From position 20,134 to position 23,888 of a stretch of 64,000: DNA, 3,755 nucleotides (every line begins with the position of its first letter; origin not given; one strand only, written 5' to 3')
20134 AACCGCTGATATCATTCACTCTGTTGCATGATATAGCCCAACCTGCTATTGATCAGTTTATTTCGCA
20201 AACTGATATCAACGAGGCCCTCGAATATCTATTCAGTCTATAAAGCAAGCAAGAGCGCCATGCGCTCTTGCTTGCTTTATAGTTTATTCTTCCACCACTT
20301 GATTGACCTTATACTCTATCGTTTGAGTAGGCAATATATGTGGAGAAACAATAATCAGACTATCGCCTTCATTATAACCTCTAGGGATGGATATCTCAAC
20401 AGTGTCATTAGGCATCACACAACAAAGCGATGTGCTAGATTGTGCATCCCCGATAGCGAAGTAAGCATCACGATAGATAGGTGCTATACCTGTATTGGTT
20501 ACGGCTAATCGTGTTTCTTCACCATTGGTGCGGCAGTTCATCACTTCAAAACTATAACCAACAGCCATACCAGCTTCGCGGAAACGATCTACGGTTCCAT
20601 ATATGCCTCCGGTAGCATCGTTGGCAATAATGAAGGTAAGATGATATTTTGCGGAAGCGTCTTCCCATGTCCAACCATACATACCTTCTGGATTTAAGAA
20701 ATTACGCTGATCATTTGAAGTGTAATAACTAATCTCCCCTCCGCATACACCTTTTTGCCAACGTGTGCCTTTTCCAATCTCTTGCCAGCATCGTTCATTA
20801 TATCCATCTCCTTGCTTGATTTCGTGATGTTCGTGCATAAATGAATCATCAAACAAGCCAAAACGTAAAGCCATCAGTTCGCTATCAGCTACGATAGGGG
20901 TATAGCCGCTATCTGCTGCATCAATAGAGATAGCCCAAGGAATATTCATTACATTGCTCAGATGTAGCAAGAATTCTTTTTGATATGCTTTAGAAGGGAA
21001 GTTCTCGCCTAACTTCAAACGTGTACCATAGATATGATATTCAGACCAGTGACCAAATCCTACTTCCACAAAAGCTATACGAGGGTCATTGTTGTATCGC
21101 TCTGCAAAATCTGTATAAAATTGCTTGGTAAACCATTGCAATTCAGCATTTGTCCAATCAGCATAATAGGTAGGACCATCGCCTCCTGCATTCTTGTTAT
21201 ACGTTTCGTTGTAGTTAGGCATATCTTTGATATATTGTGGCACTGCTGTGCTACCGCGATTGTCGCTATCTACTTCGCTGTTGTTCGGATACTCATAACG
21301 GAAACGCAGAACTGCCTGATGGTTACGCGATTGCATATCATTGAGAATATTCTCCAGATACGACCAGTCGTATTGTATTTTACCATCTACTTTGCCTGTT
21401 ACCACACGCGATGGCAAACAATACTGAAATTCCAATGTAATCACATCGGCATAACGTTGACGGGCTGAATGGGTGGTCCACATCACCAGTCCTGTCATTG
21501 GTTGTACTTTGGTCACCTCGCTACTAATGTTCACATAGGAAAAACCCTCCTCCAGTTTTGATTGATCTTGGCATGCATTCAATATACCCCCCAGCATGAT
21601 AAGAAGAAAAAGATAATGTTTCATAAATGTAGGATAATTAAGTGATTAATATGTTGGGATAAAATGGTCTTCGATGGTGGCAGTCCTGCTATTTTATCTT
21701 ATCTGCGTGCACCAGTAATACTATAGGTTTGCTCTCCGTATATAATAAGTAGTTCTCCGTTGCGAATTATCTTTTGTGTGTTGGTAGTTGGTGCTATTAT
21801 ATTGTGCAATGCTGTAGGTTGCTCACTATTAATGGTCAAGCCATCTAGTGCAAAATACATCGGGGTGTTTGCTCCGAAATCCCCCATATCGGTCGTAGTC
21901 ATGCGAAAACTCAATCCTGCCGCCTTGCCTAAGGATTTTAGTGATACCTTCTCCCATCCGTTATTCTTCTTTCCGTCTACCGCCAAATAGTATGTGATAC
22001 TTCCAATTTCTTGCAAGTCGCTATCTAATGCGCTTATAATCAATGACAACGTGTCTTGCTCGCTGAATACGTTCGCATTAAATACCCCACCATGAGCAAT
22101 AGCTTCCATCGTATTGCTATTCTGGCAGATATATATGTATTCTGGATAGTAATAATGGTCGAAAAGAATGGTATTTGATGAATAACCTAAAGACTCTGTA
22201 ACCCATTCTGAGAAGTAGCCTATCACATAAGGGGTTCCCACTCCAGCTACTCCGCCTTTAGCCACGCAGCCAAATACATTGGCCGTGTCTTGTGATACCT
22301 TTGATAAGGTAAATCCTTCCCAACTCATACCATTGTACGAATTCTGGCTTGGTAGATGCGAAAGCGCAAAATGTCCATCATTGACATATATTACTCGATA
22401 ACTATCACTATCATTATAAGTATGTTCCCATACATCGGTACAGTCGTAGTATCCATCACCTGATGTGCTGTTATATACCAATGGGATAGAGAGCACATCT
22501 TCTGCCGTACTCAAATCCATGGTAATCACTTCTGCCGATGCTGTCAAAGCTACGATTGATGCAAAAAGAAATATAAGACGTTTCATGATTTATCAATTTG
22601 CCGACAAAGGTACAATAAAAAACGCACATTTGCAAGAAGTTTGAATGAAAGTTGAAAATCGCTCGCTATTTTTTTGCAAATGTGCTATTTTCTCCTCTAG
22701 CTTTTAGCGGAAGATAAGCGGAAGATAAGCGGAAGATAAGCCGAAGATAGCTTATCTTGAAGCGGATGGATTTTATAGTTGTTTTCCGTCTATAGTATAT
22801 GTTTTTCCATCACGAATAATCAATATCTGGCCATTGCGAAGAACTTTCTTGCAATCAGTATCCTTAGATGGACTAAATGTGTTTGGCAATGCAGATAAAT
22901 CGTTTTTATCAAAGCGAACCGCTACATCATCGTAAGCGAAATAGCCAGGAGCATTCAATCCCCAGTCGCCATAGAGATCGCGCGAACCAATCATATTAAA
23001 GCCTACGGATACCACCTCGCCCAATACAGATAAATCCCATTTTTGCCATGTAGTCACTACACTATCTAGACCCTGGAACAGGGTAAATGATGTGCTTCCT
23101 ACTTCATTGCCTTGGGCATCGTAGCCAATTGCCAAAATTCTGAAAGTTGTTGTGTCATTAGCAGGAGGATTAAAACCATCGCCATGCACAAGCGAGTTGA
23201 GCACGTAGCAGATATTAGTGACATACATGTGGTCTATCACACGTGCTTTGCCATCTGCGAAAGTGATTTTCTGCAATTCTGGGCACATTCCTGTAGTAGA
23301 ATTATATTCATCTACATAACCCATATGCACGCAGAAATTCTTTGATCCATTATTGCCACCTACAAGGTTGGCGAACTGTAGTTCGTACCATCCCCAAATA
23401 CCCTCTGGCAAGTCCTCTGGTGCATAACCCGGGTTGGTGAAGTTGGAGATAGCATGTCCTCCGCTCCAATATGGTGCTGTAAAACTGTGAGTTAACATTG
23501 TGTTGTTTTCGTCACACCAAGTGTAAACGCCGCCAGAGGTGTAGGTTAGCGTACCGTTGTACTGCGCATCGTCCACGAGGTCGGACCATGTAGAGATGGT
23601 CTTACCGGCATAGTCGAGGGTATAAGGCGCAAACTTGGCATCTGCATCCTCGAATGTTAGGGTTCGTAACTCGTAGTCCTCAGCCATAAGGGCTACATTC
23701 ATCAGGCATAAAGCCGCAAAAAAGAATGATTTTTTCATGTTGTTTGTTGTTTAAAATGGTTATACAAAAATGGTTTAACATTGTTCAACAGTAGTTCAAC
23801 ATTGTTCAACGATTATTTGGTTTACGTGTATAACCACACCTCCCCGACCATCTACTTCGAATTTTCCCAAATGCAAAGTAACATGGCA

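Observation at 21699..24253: Transporter-less cobalamin riboswitch controlling a small ORF and secreted DUF4465-like proteins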

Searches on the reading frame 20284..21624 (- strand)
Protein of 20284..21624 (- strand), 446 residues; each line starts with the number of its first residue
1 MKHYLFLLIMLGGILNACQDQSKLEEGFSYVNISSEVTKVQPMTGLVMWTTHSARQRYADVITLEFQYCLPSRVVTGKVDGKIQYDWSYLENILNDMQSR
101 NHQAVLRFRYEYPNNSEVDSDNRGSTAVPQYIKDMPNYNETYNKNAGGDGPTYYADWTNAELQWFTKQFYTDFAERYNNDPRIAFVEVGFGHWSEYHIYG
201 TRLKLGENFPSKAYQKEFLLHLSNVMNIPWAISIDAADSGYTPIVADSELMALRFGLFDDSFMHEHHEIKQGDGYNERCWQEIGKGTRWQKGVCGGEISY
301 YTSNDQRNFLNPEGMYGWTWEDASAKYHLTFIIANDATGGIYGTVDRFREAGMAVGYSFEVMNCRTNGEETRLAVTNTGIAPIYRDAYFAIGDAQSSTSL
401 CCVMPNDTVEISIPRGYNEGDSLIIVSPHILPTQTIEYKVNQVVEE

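Call 4: search_protein_families(library=pfam, proteins=[window:20284-21624:-], max_evalue=0.01)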
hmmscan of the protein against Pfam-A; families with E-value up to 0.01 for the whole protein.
window:20284-21624:- (446 aa): 0 families

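Call 6: search_protein_families(library=ncbifam, proteins=[window:20284-21624:-], max_evalue=0.01)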
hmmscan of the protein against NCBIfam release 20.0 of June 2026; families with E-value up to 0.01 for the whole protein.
window:20284-21624:- (446 aa): 0 families

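Call 15: search_solved_structures(query=window:20284-21624:-, max_evalue=1, show_alignments=2)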
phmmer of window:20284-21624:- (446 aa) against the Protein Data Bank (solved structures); distinct sequences matched with E-value up to 1: 0.

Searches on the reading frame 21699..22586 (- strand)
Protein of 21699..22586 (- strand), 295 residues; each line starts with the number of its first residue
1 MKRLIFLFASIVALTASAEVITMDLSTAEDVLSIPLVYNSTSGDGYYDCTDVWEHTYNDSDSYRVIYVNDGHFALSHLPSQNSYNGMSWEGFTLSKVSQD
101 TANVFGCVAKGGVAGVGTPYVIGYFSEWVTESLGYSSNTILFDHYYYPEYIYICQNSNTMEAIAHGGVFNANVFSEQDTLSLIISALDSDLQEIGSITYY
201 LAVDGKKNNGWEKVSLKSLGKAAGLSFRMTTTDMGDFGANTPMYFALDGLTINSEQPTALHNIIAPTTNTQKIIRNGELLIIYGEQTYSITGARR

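Call 4: search_protein_families(library=pfam, proteins=[window:21699-22586:-], max_evalue=0.01)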
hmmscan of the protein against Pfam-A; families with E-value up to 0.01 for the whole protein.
window:21699-22586:- (295 aa): 1 family
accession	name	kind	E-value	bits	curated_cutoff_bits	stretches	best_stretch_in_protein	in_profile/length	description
PF14717.12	DUF4465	-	4.3e-22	79.8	25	1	85-250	4-176/176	Domain of unknown function (DUF4465)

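Call 6: search_protein_families(library=ncbifam, proteins=[window:21699-22586:-], max_evalue=0.01)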
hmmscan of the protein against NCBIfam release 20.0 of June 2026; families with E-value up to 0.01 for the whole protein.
window:21699-22586:- (295 aa): 0 families

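Call 14: search_solved_structures(query=window:21699-22586:-, max_evalue=0.01, show_alignments=2)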
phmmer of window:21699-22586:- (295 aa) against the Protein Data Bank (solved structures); distinct sequences matched with E-value up to 0.01: 3.
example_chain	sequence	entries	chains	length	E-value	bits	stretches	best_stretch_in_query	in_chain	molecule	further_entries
4e9k_A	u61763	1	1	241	1.5e-08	37.6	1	170-253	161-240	hypothetical protein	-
9qpm_A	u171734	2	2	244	4.8e-07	32.6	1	175-253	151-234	DUF4465 domain-containing protein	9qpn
9fct_B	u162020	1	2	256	9.9e-07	31.5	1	175-252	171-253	DUF4465 domain-containing protein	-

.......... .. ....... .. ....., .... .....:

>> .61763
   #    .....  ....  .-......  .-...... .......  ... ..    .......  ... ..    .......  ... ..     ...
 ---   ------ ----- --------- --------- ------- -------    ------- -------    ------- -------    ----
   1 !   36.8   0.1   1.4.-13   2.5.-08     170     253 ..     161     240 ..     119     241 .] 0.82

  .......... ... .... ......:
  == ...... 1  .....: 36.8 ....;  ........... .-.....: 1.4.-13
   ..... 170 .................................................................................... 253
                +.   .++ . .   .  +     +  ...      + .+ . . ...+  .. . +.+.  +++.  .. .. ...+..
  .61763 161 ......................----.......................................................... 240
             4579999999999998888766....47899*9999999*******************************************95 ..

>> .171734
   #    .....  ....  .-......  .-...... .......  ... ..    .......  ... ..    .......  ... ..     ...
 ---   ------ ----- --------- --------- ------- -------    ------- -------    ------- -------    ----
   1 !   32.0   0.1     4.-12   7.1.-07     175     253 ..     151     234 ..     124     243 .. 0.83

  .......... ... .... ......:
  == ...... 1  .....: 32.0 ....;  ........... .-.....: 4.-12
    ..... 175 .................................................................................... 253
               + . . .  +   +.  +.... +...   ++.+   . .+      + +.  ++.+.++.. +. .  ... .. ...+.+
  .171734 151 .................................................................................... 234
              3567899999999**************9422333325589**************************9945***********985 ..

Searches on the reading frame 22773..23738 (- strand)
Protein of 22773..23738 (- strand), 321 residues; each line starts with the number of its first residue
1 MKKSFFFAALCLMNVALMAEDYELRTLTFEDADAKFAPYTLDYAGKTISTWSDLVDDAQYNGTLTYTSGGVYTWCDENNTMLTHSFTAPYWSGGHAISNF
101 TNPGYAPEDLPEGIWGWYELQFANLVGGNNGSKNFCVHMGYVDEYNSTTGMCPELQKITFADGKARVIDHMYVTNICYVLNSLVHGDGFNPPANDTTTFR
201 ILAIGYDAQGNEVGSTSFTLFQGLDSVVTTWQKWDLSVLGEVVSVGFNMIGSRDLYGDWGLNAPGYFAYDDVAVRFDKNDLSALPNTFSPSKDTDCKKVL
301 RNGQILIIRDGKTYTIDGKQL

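Call 4: search_protein_families(library=pfam, proteins=[window:22773-23738:-], max_evalue=0.01)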
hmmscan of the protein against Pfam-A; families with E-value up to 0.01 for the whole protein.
window:22773-23738:- (321 aa): 1 family
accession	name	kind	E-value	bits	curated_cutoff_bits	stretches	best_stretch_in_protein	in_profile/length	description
PF14717.12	DUF4465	-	2.6e-35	122.8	25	1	90-272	5-176/176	Domain of unknown function (DUF4465)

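Call 6: search_protein_families(library=ncbifam, proteins=[window:22773-23738:-], max_evalue=0.01)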
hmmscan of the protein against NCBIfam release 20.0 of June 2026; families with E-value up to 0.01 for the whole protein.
window:22773-23738:- (321 aa): 0 families

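Call 13: search_solved_structures(query=window:22773-23738:-, max_evalue=0.01, show_alignments=2)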
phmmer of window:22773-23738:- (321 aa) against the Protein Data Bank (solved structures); distinct sequences matched with E-value up to 0.01: 1.
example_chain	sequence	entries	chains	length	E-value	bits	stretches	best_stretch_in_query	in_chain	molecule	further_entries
4jqr_A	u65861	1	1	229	6.4e-06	28.7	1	159-273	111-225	hypothetical protein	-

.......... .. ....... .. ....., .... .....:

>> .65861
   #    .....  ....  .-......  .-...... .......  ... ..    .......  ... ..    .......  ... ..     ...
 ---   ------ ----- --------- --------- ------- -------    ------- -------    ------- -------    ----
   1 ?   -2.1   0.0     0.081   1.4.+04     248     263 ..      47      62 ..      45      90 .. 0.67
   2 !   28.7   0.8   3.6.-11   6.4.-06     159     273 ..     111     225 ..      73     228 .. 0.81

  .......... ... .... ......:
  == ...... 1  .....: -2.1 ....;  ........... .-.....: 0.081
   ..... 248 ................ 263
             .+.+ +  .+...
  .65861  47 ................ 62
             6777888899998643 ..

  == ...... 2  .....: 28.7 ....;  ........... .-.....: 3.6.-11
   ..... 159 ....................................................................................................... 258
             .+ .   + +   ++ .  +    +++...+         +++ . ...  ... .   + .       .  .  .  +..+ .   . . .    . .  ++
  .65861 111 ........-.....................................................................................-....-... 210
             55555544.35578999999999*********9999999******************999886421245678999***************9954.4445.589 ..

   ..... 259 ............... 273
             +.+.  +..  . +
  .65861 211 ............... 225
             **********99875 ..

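Call 19: find_related_loci(query=window:22773-23738:-, collection=genome_contigs, flank=6000)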
Query window:22773-23738:- (321 aa) in genome_contigs; peptide patterns used: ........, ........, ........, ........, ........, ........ (x = any residue, [..] = any of these).
211 stretches matched a pattern; 134 encode a relative of the query (tblastn E <= 1e-3); the best 80 are kept; 80 distinct loci.
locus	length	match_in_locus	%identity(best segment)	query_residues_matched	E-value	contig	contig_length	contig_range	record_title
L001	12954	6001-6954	85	1-321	0e+0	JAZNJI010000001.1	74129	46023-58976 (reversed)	MAG: Paludibacteraceae bacterium isolate T1900044680_TS20190146.MAGScoT_cleanbin_000028 SGB_1682_k141_2355097, whole gen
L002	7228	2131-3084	84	1-321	0e+0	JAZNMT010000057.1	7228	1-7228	MAG: Paludibacteraceae bacterium isolate T1900044660_TS20190126.MAGScoT_cleanbin_000063 SGB_1512_k141_1128628, whole gen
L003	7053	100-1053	84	1-321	0e+0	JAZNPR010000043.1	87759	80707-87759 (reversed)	MAG: Paludibacteraceae bacterium isolate T1900044833_TS20190299.MAGScoT_cleanbin_000033 SGB_2903_k141_1030051, whole gen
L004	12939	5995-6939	79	1-321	2e-170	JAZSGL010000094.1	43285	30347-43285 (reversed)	MAG: Paludibacteraceae bacterium isolate T1900044578_TS20190044.MAGScoT_cleanbin_000059 SGB_534_k141_1016381, whole geno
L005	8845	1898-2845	79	1-321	3e-169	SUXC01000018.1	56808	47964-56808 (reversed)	MAG: Bacteroidales bacterium isolate SIG114 NODE_3082_length_56808_cov_2.671442, whole genome shotgun sequence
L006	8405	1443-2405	74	1-321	5e-163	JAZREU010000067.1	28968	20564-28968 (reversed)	MAG: Paludibacteraceae bacterium isolate T1900045498_YK20190192.MAGScoT_cleanbin_000020 SGB_7463_k141_1212924, whole gen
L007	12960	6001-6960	75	1-321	3e-162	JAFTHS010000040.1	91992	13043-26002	MAG: Paludibacteraceae bacterium isolate RGIG3829 Roe_deer_Cecum-1__c1764, whole genome shotgun sequence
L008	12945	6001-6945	74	1-321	4e-158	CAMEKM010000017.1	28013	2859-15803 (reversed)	MAG: uncultured Bacteroidales bacterium isolate SRR15057930_bin.20_metaWRAP_v1.3_MAG genome assembly, contig: ERZ1040743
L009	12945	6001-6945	79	1-321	2e-167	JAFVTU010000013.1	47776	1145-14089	MAG: Paludibacteraceae bacterium isolate RGIG5388 Sheep_Colon-3__c1076, whole genome shotgun sequence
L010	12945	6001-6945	72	1-321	2e-154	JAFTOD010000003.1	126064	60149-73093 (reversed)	MAG: Paludibacteraceae bacterium isolate RGIG3996 Roe_deer_Cecum-4__c1474, whole genome shotgun sequence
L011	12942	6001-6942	72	1-321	3e-153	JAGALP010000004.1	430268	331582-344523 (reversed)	MAG: Paludibacteraceae bacterium isolate RGIG8554 Water_deer_Cecum-3__c28, whole genome shotgun sequence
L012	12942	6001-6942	70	1-321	5e-149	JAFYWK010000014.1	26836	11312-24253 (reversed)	MAG: Paludibacteraceae bacterium isolate RGIG7483 Water_buffalos_Colon-4__c20825, whole genome shotgun sequence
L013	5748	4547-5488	70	1-321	1e-148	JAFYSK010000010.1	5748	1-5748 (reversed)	MAG: Paludibacteraceae bacterium isolate RGIG7379 Water_buffalos_Cecum-5__c123096, whole genome shotgun sequence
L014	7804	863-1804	70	1-321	1e-146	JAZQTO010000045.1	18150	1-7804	MAG: Paludibacteraceae bacterium isolate T1900045186_TC20190182.MAGScoT_cleanbin_000014 SGB_5274_k141_1033740, whole gen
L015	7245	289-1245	69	1-321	7e-147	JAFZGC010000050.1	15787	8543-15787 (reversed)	MAG: Paludibacteraceae bacterium isolate RGIG7735 Water_buffalos_Rectum-3__c154790, whole genome shotgun sequence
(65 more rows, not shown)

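Call 81: predict_structure(alignment_id=A5)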
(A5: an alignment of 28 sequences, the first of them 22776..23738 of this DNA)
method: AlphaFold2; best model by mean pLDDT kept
length: 321 residues; sequences in the alignment: 28
mean_pLDDT: 80.2   pTM: 0.77
mean pLDDT of the five models: 80.2, 74.4, 69.6, 59.7, 58.5
residues with pLDDT >= 90: 122; 70-90: 121; 50-70: 50; < 50: 28
segments of 3 or more residues with pLDDT < 50: 1-3, 7-18, 283-293
pLDDT, mean of each block of 10 residues (from residue 1): 48 46 90 85 80 74 60 77 67 80 90 85 90 90 61 80 92 96 90 95 95 96 94 97 94 88 93 87 39 59 74 78 75
secondary structure, 60 per line:
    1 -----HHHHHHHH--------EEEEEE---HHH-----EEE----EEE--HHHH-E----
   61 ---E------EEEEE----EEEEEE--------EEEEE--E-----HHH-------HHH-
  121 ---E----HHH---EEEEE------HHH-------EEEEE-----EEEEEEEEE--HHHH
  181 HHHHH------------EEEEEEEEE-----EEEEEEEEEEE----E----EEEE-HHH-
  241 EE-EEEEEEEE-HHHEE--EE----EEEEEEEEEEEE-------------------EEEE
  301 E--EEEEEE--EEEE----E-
elements in order: H6-13 E22-27 E39-41 E46-48 H51-54 E71-75 E80-85 E94-98 E135-139 E156-160 E166-174 H177-185 E198-206 E212-222 E232-235 E244-251 E266-277 E297-301 E304-309 E312-315

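Call 83: fold_search(model_id=the predicted structure, library=pdb)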
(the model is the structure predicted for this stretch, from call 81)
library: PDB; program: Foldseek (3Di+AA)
matches with E <= 10: 1017; with E <= 0.001: 10
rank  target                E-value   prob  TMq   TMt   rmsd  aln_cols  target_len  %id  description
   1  9i2l_A                1.6e-14  1.00  0.54  0.66   6.2       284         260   24  BtuJ2 - DUF4465 domain containing protein (released 2025-03-05)
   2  9i2l_B                4.1e-14  1.00  0.56  0.69   5.7       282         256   23  BtuJ2 - DUF4465 domain containing protein (released 2025-03-05)
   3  9fct_A                5.3e-13  1.00  0.53  0.72   5.2       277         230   19  BtuJ1 - Bacteroides thetaiotaomicron B12 scavenging protein (released 2024-10-16)
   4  9fct_B                5.7e-13  1.00  0.53  0.71   5.2       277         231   19  BtuJ1 - Bacteroides thetaiotaomicron B12 scavenging protein (released 2024-10-16)
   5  9qpm                  1.7e-12  1.00  0.54  0.74   5.0       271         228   19  BtuJ1 (BT_1491) bound to cyanocobalamin (released 2026-03-25)
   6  4jqr                  2.4e-12  1.00  0.51  0.72   3.1       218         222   18  Crystal structure of a DUF4465 family protein (BACCAC_02373) from Bacteroides caccae ATCC 43185 at 2.05 A resolution (released 2013-04-10)
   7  9hmu_A                3.0e-12  1.00  0.48  0.68   6.5       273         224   19  DUF4465 domain containing protein in complex with vitamin B12. (released 2025-01-15)
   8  9hmu_B                9.8e-12  1.00  0.47  0.65   6.8       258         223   19  DUF4465 domain containing protein in complex with vitamin B12. (released 2025-01-15)
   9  4e9k                  1.4e-10  1.00  0.51  0.66   7.5       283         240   14  Crystal structure of a DUF4465 family protein (BACOVA_04221) from Bacteroides ovatus ATCC 8483 at 2.31 A resolution (released 2012-05-16)
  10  9cyn_C                1.6e-04  0.90  0.22  0.28  13.5       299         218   12  Flagellar filament sheath protein FlaA1 (released 2026-03-18)
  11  6zps_AAA              2.0e-03  0.98  0.27  0.16   8.5       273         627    9  Structure of Unliganded MgGH51 a-L-Arabinofuranosidase Crystal Type 3 Collected at 2.75 A (released 2020-11-11)
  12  7xyc_A                3.6e-03  0.98  0.23  0.15   7.8       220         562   10  CryoEM structure of Klebsiella phage Kp7 type II tail fiber gp52 in vitro (released 2023-06-07)
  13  5w6h_A                4.0e-03  0.96  0.23  0.12   9.1       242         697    9  Crystal structure of Bacteriophage CBA120 tailspike protein 4 enzymatically active domain (TSP4dN, orf213) (released 2018-10-24)
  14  2w5f_B                4.5e-03  0.94  0.20  0.14   6.3       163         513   12  High resolution crystallographic structure of the Clostridium thermocellum N-terminal endo-1,4-beta-D-xylanase 10B (Xy (released 2010-01-19)
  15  2w5f_A                4.7e-03  0.95  0.21  0.14   6.1       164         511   12  High resolution crystallographic structure of the Clostridium thermocellum N-terminal endo-1,4-beta-D-xylanase 10B (Xy (released 2010-01-19)
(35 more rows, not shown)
